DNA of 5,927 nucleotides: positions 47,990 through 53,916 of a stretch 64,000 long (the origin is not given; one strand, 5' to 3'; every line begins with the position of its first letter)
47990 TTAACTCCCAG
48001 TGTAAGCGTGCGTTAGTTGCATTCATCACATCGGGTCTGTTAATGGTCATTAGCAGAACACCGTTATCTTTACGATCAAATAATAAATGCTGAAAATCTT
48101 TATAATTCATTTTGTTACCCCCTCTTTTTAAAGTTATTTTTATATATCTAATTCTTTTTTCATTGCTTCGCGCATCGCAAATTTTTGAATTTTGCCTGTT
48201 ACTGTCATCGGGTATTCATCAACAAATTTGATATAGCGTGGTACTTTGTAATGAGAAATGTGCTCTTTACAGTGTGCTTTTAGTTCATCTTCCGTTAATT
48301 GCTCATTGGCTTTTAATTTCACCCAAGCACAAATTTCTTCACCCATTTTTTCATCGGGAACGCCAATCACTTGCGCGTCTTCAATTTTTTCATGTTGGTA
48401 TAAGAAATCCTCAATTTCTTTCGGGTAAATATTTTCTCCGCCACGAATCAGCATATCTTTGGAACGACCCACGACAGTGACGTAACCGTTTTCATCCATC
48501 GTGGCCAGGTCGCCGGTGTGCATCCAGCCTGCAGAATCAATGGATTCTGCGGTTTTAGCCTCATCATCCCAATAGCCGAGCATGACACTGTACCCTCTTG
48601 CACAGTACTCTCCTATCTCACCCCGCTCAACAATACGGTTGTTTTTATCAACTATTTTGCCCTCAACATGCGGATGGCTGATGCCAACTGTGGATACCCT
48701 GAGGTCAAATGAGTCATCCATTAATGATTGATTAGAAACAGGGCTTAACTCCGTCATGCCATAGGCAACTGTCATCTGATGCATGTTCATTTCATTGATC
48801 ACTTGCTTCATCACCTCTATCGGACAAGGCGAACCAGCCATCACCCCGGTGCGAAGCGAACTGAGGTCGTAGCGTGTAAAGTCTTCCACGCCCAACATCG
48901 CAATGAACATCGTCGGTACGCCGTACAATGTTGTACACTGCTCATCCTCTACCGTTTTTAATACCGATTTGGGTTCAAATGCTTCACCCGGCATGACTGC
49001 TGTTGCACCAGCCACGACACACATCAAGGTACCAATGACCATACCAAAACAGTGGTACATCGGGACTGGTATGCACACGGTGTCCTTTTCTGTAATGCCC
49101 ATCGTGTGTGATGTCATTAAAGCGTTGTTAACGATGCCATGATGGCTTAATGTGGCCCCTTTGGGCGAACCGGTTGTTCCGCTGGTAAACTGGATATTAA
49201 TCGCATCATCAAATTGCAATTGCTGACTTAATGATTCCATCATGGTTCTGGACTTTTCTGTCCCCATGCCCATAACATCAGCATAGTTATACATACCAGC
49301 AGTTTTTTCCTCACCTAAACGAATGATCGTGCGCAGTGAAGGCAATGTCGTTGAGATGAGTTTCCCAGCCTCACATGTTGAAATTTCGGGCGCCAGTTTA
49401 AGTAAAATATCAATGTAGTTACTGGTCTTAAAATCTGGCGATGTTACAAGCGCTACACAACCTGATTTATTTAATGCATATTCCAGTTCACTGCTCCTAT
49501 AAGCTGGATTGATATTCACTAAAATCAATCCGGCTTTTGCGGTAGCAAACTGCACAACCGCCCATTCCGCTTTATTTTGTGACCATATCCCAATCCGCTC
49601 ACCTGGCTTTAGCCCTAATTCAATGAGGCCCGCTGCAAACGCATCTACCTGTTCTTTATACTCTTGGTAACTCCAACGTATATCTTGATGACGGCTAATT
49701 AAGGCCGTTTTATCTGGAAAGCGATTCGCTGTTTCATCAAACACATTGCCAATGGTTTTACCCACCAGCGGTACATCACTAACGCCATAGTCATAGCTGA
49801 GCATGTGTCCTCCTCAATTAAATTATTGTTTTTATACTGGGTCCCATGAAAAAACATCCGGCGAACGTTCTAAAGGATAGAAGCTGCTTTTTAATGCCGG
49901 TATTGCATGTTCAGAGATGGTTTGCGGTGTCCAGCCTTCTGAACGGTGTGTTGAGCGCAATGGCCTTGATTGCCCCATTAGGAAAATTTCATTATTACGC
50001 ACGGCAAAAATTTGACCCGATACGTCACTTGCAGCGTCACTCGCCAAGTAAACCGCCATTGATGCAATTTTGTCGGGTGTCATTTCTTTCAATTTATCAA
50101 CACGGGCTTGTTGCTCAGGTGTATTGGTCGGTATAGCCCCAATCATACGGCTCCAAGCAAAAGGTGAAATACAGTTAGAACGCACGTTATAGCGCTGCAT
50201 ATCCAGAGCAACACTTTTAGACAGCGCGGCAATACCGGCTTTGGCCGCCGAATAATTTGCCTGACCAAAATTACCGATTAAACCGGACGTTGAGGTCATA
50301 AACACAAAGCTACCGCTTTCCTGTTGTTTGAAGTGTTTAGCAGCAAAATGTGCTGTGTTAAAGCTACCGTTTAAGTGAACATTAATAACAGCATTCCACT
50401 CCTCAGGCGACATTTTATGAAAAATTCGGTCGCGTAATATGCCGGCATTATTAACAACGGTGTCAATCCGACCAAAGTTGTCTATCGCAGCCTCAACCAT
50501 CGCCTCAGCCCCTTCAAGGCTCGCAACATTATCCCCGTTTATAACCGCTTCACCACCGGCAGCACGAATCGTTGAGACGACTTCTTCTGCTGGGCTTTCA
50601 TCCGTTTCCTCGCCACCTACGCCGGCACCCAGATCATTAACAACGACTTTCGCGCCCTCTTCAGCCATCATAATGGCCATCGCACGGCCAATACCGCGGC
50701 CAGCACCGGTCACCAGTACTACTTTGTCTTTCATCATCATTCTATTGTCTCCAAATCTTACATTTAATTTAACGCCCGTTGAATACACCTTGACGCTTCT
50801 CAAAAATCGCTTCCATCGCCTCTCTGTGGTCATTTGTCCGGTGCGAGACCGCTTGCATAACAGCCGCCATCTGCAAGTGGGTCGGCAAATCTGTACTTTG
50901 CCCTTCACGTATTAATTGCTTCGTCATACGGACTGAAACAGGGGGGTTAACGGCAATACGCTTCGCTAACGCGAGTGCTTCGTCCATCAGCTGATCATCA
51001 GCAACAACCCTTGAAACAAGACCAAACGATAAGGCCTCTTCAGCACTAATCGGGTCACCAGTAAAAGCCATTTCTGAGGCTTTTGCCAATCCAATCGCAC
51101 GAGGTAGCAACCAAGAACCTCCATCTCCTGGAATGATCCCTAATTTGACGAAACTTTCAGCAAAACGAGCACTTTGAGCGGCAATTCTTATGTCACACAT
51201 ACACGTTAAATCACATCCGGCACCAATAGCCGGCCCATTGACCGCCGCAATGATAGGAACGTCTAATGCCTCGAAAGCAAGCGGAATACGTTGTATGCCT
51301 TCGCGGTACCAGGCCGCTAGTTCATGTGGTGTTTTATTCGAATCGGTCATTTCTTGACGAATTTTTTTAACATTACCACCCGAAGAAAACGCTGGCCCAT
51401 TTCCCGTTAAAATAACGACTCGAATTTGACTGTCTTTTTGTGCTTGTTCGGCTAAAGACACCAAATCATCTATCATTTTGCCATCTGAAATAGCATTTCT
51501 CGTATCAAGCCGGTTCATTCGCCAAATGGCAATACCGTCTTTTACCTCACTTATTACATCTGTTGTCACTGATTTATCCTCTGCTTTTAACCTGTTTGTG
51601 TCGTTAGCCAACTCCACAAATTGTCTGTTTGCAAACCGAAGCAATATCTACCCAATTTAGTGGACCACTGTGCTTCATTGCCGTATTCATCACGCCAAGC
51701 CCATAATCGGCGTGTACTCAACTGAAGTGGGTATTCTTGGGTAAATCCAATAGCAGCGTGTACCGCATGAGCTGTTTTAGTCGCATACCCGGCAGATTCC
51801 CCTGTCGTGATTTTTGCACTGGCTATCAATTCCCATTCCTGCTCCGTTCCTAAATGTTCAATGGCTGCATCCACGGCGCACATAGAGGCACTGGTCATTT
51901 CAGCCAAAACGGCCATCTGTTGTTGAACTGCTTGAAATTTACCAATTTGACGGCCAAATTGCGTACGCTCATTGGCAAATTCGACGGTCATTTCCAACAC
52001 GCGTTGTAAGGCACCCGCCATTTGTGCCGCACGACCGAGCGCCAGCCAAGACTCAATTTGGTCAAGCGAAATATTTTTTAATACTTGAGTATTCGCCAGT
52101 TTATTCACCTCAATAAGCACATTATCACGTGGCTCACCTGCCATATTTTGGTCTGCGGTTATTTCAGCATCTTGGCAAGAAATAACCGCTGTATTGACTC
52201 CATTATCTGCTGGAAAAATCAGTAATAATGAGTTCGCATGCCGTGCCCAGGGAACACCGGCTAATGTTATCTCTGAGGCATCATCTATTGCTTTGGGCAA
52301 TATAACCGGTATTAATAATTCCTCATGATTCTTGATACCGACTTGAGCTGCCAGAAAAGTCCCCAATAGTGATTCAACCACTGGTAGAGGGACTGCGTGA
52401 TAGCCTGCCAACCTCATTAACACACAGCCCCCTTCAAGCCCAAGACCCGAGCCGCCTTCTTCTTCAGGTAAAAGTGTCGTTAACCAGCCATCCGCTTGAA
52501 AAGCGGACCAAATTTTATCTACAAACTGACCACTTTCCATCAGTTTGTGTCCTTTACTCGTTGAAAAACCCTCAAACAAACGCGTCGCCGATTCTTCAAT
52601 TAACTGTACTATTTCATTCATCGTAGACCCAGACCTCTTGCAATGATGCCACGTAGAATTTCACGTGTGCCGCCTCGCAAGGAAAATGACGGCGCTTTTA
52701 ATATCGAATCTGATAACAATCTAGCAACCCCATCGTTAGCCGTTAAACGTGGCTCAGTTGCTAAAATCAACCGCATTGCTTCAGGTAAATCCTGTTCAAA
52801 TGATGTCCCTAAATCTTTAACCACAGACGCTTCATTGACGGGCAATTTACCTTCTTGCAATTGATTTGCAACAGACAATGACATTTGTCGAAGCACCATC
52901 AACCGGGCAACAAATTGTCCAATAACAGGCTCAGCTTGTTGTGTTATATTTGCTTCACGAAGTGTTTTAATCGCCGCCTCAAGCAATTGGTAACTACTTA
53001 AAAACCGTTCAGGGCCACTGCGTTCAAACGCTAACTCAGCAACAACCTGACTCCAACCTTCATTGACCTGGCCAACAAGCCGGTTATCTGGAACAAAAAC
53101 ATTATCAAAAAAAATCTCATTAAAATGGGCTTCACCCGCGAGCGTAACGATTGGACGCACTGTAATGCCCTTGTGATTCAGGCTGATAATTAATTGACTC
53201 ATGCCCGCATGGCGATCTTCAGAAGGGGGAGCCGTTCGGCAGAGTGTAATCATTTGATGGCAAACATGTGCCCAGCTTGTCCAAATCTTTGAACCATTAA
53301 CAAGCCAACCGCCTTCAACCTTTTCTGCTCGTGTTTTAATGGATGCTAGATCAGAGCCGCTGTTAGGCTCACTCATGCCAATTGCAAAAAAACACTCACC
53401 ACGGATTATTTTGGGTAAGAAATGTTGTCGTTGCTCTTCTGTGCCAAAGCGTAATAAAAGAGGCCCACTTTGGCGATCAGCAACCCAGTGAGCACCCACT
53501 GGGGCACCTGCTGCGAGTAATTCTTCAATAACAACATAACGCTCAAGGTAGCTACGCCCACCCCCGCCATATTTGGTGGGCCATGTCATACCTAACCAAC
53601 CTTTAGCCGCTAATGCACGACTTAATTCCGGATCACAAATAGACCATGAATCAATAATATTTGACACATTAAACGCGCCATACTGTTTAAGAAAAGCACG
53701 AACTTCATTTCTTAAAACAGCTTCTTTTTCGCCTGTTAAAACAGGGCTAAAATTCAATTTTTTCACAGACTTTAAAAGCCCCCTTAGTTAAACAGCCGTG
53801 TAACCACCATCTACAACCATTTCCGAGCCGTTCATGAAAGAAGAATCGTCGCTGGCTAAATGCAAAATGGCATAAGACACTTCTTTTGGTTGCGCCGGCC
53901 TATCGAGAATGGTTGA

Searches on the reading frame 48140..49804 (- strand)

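Call 71: search_protein_families(library=pfam, proteins=[window:48140-49804:-], max_evalue=1e-8)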
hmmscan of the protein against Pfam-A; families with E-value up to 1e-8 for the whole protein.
window:48140-49804:- (554 aa): 2 families
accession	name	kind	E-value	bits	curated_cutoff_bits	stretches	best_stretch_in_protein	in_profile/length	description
PF00501.34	AMP-binding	-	1.4e-93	314.3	29.9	1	22-412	1-384/384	AMP-binding enzyme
PF13193.12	AMP-binding_C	-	4.1e-20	72.9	24.5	1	463-538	1-76/76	AMP-binding enzyme C-terminal domain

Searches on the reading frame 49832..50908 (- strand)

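Call 71: search_protein_families(library=pfam, proteins=[window:49832-50908:-], max_evalue=1e-8)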
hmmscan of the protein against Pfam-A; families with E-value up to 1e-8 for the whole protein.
window:49832-50908:- (358 aa): 3 families
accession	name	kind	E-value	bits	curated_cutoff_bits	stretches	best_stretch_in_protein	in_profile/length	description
PF00106.31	adh_short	-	4e-45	154.1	26.6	1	62-249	1-179/195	short chain dehydrogenase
PF13561.12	adh_short_C2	-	1.1e-43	149.9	27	1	68-303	1-231/236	Enoyl-(Acyl carrier protein) reductase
PF08659.16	KR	-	3.7e-22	79.6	22.6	1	64-231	3-161/180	KR domain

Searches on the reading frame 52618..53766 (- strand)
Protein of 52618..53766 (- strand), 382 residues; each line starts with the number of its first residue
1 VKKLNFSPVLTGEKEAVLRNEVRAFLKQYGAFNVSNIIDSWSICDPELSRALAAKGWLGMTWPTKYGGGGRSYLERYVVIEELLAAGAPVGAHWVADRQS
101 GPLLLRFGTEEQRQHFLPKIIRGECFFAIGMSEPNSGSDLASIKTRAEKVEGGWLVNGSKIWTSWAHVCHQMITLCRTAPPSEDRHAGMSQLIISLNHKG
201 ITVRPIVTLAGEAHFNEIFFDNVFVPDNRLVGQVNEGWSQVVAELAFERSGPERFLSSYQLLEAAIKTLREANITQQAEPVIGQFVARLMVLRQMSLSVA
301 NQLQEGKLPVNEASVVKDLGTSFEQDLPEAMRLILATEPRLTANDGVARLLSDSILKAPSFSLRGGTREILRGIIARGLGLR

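Call 71: search_protein_families(library=pfam, proteins=[window:52618-53766:-], max_evalue=1e-8)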
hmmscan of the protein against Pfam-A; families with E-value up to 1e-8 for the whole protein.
window:52618-53766:- (382 aa): 2 families
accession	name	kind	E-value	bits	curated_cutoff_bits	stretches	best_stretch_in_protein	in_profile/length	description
PF02771.21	Acyl-CoA_dh_N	-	8.3e-24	84.6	22.9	1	13-124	2-113/113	Acyl-CoA dehydrogenase, N-terminal domain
PF02770.24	Acyl-CoA_dh_M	-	1.5e-19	70.4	33.3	1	128-223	1-97/97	Acyl-CoA dehydrogenase, middle domain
